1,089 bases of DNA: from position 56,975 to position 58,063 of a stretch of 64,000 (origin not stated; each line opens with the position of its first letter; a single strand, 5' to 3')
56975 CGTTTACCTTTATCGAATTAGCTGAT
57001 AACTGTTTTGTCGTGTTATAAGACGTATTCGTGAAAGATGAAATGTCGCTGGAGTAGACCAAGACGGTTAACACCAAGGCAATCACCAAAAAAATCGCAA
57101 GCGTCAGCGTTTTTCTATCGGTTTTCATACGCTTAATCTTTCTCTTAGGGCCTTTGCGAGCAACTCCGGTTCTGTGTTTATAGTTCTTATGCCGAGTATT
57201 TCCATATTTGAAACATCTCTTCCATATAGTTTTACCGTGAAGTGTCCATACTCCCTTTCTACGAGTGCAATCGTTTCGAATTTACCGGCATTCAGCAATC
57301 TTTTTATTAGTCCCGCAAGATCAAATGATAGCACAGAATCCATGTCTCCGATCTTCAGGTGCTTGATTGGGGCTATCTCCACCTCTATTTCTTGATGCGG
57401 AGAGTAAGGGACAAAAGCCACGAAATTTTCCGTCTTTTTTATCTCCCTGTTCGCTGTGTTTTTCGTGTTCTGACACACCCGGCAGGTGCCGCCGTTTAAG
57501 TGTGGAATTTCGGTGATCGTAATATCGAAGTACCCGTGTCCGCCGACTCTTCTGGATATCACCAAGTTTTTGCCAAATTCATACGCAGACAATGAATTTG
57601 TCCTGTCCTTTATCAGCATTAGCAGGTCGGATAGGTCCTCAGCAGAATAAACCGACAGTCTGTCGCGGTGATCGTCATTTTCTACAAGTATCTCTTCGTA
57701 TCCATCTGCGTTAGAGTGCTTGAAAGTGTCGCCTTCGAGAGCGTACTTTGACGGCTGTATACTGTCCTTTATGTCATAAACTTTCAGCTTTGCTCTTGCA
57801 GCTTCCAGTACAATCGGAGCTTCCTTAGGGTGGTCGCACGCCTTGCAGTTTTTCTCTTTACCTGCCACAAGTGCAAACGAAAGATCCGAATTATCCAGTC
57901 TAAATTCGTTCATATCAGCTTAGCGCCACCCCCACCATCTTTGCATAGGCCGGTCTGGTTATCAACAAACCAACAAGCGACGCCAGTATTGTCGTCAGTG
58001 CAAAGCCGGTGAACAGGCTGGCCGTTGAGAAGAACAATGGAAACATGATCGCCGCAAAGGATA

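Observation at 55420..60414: secF-secD operon extended by a GalT-like enzyme, a sequon-saturated secreted protein, a CxxC membrane oxidoreductase-like protein and a small wHTH protein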

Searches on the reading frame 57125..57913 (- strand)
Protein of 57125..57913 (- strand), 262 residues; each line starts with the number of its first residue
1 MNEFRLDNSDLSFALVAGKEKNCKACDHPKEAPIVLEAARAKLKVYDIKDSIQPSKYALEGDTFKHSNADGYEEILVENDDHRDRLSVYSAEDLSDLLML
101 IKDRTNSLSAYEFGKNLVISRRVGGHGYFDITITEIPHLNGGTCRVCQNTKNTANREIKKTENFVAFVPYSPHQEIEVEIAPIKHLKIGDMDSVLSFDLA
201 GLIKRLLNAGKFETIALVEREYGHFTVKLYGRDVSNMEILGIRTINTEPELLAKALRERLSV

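Call 3: search_protein_families(library=pfam, proteins=[window:57125-57913:-], max_evalue=0.1)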
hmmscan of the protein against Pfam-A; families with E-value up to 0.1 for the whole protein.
window:57125-57913:- (262 aa): 1 family
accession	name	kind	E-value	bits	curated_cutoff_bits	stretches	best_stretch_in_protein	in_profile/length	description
PF07920.16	DUF1684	-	0.053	14.3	25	1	59-120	32-93/139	Protein of unknown function (DUF1684)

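Call 4: search_protein_families(library=ncbifam, proteins=[window:57125-57913:-], max_evalue=0.1)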
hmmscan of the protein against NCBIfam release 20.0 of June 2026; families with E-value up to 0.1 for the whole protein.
window:57125-57913:- (262 aa): 1 family
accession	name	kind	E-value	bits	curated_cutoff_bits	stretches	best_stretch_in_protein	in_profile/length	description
TIGR00209.1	galT_1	equivalog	0.018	14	102.1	1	152-207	208-264/349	galactose-1-phosphate uridylyltransferase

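Call 7: find_homologous_proteins(query=window:57125-57913:-)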
Query window:57125-57913:- (262 aa): 10 proteins with E <= 0.001 among 1584 candidates.
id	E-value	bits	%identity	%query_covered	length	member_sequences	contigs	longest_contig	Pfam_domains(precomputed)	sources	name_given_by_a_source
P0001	6.6e-170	581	100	100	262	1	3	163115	-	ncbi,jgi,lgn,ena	jgi:galactose-1-phosphate uridylyltransferase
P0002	4.0e-126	438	73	100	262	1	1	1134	-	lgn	-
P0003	1.9e-66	242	42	98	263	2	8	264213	-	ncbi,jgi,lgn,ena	jgi:galactose-1-phosphate uridylyltransferase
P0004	2.9e-66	242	44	98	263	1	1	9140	-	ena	-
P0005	3.9e-63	231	44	98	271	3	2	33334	-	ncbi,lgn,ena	-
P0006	2.9e-61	225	43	100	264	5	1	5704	-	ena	-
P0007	3.6e-59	218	42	99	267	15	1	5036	-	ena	-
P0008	5.1e-59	218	41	98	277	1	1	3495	-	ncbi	-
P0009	1.8e-58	216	41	98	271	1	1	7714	-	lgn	-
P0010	8.1e-56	207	38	98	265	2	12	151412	-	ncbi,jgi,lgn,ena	jgi:galactose-1-phosphate uridylyltransferase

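Call 8: find_encoding_contigs(protein=window:57125-57913:-, flank=10000, max_places=6)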
Protein window:57125-57913:- (262 aa): 8 contigs read that carry it; 5 places shown.
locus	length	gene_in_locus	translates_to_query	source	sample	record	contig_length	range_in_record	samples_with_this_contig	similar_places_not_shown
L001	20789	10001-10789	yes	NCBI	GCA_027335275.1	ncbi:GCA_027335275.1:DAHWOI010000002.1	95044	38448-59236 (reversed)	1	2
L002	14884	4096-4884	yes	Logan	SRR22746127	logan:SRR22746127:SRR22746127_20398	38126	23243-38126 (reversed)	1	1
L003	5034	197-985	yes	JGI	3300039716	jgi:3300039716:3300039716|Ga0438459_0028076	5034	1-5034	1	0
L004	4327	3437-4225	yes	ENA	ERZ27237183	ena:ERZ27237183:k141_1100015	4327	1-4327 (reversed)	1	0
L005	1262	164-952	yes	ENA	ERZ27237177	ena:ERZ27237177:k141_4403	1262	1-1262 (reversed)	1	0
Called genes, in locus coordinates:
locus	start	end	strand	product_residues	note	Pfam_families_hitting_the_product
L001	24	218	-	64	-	-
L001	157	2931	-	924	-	-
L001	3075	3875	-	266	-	PF00589:Phage_integrase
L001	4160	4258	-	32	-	-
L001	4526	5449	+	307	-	PF00890:FAD_binding_2 (faint), PF03486:HI0933_like (faint), PF07992:Pyr_redox_2, PF12831:FAD_oxidored (faint), PF13738:Pyr_redox_3, PF00070:Pyr_redox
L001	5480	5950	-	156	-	-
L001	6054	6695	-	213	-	-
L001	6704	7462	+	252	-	-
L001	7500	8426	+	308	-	PF02355:SecD_SecF_C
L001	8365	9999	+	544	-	PF02355:SecD_SecF_C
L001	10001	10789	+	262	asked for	-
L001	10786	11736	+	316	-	-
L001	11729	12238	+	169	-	-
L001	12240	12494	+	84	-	-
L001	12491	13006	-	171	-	-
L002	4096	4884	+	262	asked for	-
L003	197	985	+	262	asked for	-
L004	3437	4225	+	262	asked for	-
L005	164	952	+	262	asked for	-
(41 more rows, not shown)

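Call 9: find_encoding_contigs(protein=P0003, flank=8000, max_places=3)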
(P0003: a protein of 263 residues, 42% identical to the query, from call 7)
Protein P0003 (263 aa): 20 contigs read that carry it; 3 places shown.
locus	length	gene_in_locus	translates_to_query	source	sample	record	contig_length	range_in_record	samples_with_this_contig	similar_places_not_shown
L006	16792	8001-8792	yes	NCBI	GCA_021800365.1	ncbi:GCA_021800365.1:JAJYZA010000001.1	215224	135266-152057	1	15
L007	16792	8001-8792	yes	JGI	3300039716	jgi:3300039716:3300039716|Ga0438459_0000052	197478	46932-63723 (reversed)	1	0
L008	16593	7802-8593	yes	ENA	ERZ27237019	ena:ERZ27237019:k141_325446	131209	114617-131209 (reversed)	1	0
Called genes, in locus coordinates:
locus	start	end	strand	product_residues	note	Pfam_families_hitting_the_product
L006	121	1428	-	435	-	PF00202:Aminotran_3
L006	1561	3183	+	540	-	PF00171:Aldedh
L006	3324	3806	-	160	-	-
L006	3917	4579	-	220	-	-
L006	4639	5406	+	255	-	-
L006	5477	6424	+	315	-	PF02355:SecD_SecF_C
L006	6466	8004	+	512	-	PF00873:ACR_tran (weak), PF02355:SecD_SecF_C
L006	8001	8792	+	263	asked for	-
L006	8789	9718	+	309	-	-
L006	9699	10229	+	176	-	-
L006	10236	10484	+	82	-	-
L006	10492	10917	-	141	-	-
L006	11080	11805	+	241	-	PF00142:Fer4_NifH (weak), PF01656:CbiA, PF02374:ArsA_ATPase, PF06564:CBP_BcsQ (weak), PF09140:MipZ (weak), PF10609:ParA, PF13614:AAA_31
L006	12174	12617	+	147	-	-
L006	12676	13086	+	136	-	PF00827:Ribosomal_L15e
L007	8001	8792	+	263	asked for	-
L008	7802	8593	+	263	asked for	-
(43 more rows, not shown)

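Call 10: find_encoding_contigs(protein=P0010, flank=8000, max_places=3)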
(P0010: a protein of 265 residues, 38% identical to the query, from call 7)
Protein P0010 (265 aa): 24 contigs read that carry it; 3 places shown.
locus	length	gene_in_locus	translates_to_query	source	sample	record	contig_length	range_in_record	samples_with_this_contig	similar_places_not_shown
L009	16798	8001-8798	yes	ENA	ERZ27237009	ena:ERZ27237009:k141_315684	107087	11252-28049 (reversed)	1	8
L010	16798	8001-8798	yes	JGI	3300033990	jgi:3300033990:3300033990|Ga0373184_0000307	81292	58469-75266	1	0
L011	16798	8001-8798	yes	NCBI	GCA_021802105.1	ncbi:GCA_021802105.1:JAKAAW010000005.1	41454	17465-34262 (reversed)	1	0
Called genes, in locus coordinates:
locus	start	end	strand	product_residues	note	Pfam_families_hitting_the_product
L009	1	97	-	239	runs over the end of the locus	PF00483:NTP_transferase, PF12804:NTP_transf_3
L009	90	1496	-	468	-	PF02878:PGM_PMM_I, PF02879:PGM_PMM_II, PF02880:PGM_PMM_III, PF00408:PGM_PMM_IV (weak)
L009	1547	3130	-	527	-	PF25174:Beta-prop_THOC3 (faint), PF21783:YNCE, PF22494:choice_anch_I (faint), PF23381:Beta-prop_IFT122_1st (faint), PF23414:Beta-prop_EML_2 (faint), PF10282:Lactonase (weak), PF02239:Cytochrom_D1 (weak), PF10282:Lactonase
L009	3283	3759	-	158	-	-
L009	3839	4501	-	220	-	-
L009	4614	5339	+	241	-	-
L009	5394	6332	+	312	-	PF02355:SecD_SecF_C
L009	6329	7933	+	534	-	PF02355:SecD_SecF_C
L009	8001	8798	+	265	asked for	-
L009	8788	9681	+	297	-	-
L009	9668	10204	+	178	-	-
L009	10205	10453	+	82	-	-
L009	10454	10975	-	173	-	-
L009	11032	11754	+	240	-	PF00142:Fer4_NifH (faint), PF01656:CbiA, PF02374:ArsA_ATPase (weak), PF06564:CBP_BcsQ (faint), PF10609:ParA, PF13614:AAA_31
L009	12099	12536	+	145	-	-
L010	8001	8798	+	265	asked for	-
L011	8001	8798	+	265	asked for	-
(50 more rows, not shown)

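Call 11: find_encoding_contigs(protein=P0005, flank=8000, max_places=2)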
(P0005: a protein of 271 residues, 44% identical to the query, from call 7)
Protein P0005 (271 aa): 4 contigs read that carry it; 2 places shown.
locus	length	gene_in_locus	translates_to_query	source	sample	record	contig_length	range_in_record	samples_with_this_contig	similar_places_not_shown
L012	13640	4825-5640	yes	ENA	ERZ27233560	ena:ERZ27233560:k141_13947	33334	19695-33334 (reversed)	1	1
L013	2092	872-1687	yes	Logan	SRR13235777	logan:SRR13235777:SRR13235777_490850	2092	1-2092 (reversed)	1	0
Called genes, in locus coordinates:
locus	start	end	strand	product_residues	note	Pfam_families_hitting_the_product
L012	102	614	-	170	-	-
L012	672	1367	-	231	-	-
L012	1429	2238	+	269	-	-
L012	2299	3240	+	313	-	PF02355:SecD_SecF_C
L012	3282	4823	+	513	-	PF02355:SecD_SecF_C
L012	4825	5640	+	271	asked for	-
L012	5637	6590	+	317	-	-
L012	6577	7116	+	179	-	-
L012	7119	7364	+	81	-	-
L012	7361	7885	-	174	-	-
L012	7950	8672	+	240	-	PF00142:Fer4_NifH (faint), PF01656:CbiA, PF02374:ArsA_ATPase (weak), PF06564:CBP_BcsQ (faint), PF09140:MipZ (faint), PF10609:ParA, PF13614:AAA_31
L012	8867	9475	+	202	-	-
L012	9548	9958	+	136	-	PF00827:Ribosomal_L15e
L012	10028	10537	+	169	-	-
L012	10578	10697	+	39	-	-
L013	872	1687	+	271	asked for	-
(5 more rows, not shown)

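Call 14: search_solved_structures(query=A1, max_evalue=10, show_alignments=2)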
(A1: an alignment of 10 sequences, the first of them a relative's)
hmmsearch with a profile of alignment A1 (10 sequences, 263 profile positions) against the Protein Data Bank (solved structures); distinct sequences matched with E-value up to 10: 9.
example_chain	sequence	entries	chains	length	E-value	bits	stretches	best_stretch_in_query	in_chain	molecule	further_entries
1z84_A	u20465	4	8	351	7.3e-07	31.8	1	140-213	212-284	galactose-1-phosphate uridyl transferase-like protein | putative galactose-1-phosphate uridyl transferase | Probable galactose-1-phosphate uridyl transferase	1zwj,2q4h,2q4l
2h39_A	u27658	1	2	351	7.7e-07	31.8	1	140-213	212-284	Probable galactose-1-phosphate uridyl transferase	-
6k9z_A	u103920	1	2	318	2.2e-06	30.3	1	141-212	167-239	Galactose-1-phosphate uridylyltransferase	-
6k5z_A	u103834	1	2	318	2.5e-06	30.1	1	141-212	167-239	Galactose-1-phosphate uridylyltransferase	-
1hxq_A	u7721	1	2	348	0.041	16.3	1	154-212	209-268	HEXOSE-1-PHOSPHATE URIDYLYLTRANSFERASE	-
1hxp_A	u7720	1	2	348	0.041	16.3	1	154-212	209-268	HEXOSE-1-PHOSPHATE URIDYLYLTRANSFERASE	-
1gup_A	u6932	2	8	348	0.042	16.2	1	154-212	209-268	GALACTOSE-1-PHOSPHATE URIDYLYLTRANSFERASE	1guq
6gqd_A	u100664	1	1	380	0.69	12.2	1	155-212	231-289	Galactose-1-phosphate uridylyltransferase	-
5in3_B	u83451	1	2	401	0.83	12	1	155-212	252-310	Galactose-1-phosphate uridylyltransferase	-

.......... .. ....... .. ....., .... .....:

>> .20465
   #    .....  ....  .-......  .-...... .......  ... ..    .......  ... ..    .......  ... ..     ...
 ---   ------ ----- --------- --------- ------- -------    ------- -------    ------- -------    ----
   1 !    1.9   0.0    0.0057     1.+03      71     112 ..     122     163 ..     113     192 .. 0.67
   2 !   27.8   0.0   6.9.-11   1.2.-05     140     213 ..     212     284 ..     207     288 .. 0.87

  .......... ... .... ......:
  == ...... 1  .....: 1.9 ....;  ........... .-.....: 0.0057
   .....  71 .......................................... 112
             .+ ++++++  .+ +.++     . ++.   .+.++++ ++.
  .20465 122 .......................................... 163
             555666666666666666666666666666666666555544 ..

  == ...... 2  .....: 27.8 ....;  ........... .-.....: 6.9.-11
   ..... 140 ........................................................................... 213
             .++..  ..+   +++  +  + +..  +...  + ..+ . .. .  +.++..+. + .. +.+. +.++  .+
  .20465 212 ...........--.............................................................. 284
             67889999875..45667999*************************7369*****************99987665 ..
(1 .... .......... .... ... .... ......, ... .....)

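Call 17: find_related_loci(query=A1, collection=genome_contigs, flank=6000)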
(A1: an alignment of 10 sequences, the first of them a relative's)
Query A1 (262 aa) in genome_contigs; peptide patterns used: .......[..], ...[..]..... (x = any residue, [..] = any of these).
57 stretches matched a pattern; 15 encode a relative of the query (tblastn E <= 1e-3); 15 distinct loci.
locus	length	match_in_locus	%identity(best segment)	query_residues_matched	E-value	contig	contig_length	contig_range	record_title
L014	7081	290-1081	47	1-261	1e-73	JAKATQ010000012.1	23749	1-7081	MAG: Nanoarchaeota archaeon isolate YP2.bin8 NODE_1785_length_23749_cov_2.778427, whole genome shotgun sequence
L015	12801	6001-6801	44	1-258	5e-71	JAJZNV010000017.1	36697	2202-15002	MAG: Nanoarchaeota archaeon isolate MAS4.bin37 NODE_992_length_36697_cov_73.000738, whole genome shotgun sequence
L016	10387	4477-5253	42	1-258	1e-70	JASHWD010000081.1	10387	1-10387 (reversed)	MAG: Candidatus Parvarchaeota archaeon isolate JOPF222 JOPF_NEAR_contig_1314524, whole genome shotgun sequence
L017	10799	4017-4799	42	1-260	3e-69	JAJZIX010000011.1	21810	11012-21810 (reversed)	MAG: Nanoarchaeota archaeon isolate LSA4.bin68 NODE_2654_length_21810_cov_3.095282, whole genome shotgun sequence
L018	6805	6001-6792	42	1-262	6e-69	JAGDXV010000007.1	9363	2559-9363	MAG: Candidatus Parvarchaeota archaeon isolate KMA_Bin10 NODE_1877_length_9363_cov_6.113021, whole genome shotgun sequen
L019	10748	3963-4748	42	1-261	2e-67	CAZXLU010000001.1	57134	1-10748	MAG TPA_asm: Candidatus Woesearchaeota archaeon isolate binchicken_co250_400 genome assembly, contig: NODE_313_length_57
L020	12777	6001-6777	42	1-258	9e-73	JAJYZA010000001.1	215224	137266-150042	MAG: Nanoarchaeota archaeon isolate FK4.bin88 NODE_42_length_215224_cov_1.874210, whole genome shotgun sequence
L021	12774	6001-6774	42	1-258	2e-65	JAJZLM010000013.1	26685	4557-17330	MAG: Nanoarchaeota archaeon isolate MAS3.bin115 NODE_3520_length_26685_cov_1.249115, whole genome shotgun sequence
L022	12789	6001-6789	41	1-261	3e-65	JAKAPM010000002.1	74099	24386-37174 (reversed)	MAG: Nanoarchaeota archaeon isolate YF1.bin68 NODE_297_length_74099_cov_2.322622, whole genome shotgun sequence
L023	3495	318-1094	41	1-258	2e-65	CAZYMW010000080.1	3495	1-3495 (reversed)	MAG TPA_asm: Candidatus Woesearchaeota archaeon isolate SRP271791_co2_61 genome assembly, contig: NODE_9213_length_3495_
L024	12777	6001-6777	38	1-258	3e-63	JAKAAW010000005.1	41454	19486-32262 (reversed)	MAG: Nanoarchaeota archaeon isolate WH2.bin119 NODE_1416_length_41454_cov_6.113945, whole genome shotgun sequence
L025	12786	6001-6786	41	1-261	1e-62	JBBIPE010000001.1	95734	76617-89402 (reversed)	MAG: archaeon isolate QH1S170213_bin_296 NODE_6_length_95734_cov_12.5592, whole genome shotgun sequence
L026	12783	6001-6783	38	1-260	1e-59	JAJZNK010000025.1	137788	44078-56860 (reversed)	MAG: Nanoarchaeota archaeon isolate MAS3.bin90 NODE_112_length_137788_cov_1.482795, whole genome shotgun sequence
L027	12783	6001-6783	39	1-260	8e-60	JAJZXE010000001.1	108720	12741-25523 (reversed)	MAG: Nanoarchaeota archaeon isolate TL1-3.bin47 NODE_92_length_108720_cov_5.371304, whole genome shotgun sequence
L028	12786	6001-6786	38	1-260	7e-58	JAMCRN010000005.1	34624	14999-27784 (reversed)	MAG: Candidatus Parvarchaeota archaeon isolate FK_Sedi_A_Bin.254 NODE_2404_length_34624_cov_8.21593, whole genome shotgu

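Call 32: search_protein_families(library=pfam, alignment_id=A1, max_evalue=1)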
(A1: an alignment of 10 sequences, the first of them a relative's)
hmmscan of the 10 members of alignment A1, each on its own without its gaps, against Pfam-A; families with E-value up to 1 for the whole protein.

A. member 1, P0001 (262 aa): 2 families
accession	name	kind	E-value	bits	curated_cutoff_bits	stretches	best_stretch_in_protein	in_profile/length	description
PF07920.16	DUF1684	-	0.053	14.3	25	1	59-120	32-93/139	Protein of unknown function (DUF1684)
PF16285.10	DUF4931_N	-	0.14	12.7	24.1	1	70-100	50-80/124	Domain of unknown function (DUF4931) N-terminal domain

B. families by the number of members that match (of 10 scanned): 5 families
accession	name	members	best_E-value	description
PF16285.10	DUF4931_N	2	0.11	Domain of unknown function (DUF4931) N-terminal domain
PF07920.16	DUF1684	1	0.053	Protein of unknown function (DUF1684)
PF07204.16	Orthoreo_P10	1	0.13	Orthoreovirus membrane fusion protein p10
PF01230.28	HIT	1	0.16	HIT domain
PF03691.19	UPF0167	1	0.22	Uncharacterised protein family (UPF0167)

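Call 44: predict_structure(alignment_id=A1)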
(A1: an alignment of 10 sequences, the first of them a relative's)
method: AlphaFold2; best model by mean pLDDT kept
length: 262 residues; sequences in the alignment: 10
mean_pLDDT: 66.5   pTM: 0.70
mean pLDDT of the five models: 66.5, 65.9, 64.7, 63.3, 56.0
residues with pLDDT >= 90: 50; 70-90: 85; 50-70: 52; < 50: 75
segments of 3 or more residues with pLDDT < 50: 1-22, 28-41, 47-73, 80-82, 244-247
pLDDT, mean of each block of 10 residues (from residue 1): 29 32 48 43 47 34 31 50 65 83 75 71 67 59 78 88 91 79 93 94 90 89 90 79 53 69 58
secondary structure, 60 per line:
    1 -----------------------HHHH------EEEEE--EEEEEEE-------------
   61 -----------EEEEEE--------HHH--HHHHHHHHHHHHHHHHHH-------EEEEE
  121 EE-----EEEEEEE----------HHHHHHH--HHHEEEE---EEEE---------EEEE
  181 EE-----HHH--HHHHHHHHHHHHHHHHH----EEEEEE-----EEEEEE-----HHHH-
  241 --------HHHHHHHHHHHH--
elements in order: H24-27 E34-38 E41-47 E72-77 H91-108 E116-122 E128-134 H145-151 E157-160 E164-167 E177-182 H193-209 E214-219 E225-230 H236-239 H249-260

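Call 46: fold_search(model_id=the predicted structure, library=pdb)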
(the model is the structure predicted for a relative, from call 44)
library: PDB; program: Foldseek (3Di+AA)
matches with E <= 10: 699; with E <= 0.001: 21
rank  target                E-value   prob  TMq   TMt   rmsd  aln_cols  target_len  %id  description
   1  1hxp_A                9.7e-11  1.00  0.56  0.44   7.1       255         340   16  NUCLEOTIDE TRANSFERASE (released 1996-11-08)
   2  6k5z_B                1.5e-10  1.00  0.59  0.51  12.0       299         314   16  Structure of uridylyltransferase (released 2019-12-18)
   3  1gup_B                2.2e-10  1.00  0.55  0.43  10.5       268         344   15  STRUCTURE OF NUCLEOTIDYLTRANSFERASE COMPLEXED WITH UDP-GALACTOSE (released 1997-11-12)
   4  1hxp_B                2.4e-10  1.00  0.55  0.45   7.3       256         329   15  NUCLEOTIDE TRANSFERASE (released 1996-11-08)
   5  6k9z_B                2.7e-10  1.00  0.58  0.51  11.8       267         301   17  STRUCTURE OF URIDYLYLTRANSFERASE MUTANT (released 2019-12-18)
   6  6k5z_A                2.7e-10  1.00  0.58  0.50  11.8       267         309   17  Structure of uridylyltransferase (released 2019-12-18)
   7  1zwj_B                4.6e-10  1.00  0.54  0.48  11.4       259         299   20  X-ray structure of galt-like protein from arabidopsis thaliana AT5G18200 (released 2005-06-14)
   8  6k9z_A                5.5e-10  1.00  0.61  0.53  11.8       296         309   17  STRUCTURE OF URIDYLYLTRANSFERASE MUTANT (released 2019-12-18)
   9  1zwj_A                5.5e-10  1.00  0.56  0.50  11.7       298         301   20  X-ray structure of galt-like protein from arabidopsis thaliana AT5G18200 (released 2005-06-14)
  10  1hxq_A                7.8e-10  1.00  0.54  0.43   6.3       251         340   15  THE STRUCTURE OF NUCLEOTIDYLATED GALACTOSE-1-PHOSPHATE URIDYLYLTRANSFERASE FROM ESCHERICHIA COLI AT 1.86 ANGSTROMS RES (released 1997-10-22)
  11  1hxq_B                8.3e-10  1.00  0.55  0.45   7.3       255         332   14  THE STRUCTURE OF NUCLEOTIDYLATED GALACTOSE-1-PHOSPHATE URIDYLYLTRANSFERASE FROM ESCHERICHIA COLI AT 1.86 ANGSTROMS RES (released 1997-10-22)
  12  1gup_A                1.1e-09  1.00  0.55  0.43  10.5       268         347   16  STRUCTURE OF NUCLEOTIDYLTRANSFERASE COMPLEXED WITH UDP-GALACTOSE (released 1997-11-12)
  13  6gqd                  1.3e-09  1.00  0.56  0.44  10.6       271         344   13  Structure of human galactose-1-phosphate uridylyltransferase (GALT), with crystallization epitope mutations A21Y:A22T:T2 (released 2018-07-18)
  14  1z84_B                1.6e-09  1.00  0.53  0.46  11.1       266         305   18  X-ray structure of galt-like protein from arabidopsis thaliana at5g18200 (released 2005-04-19)
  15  1z84_A                2.0e-09  1.00  0.56  0.49  11.9       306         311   17  X-ray structure of galt-like protein from arabidopsis thaliana at5g18200 (released 2005-04-19)
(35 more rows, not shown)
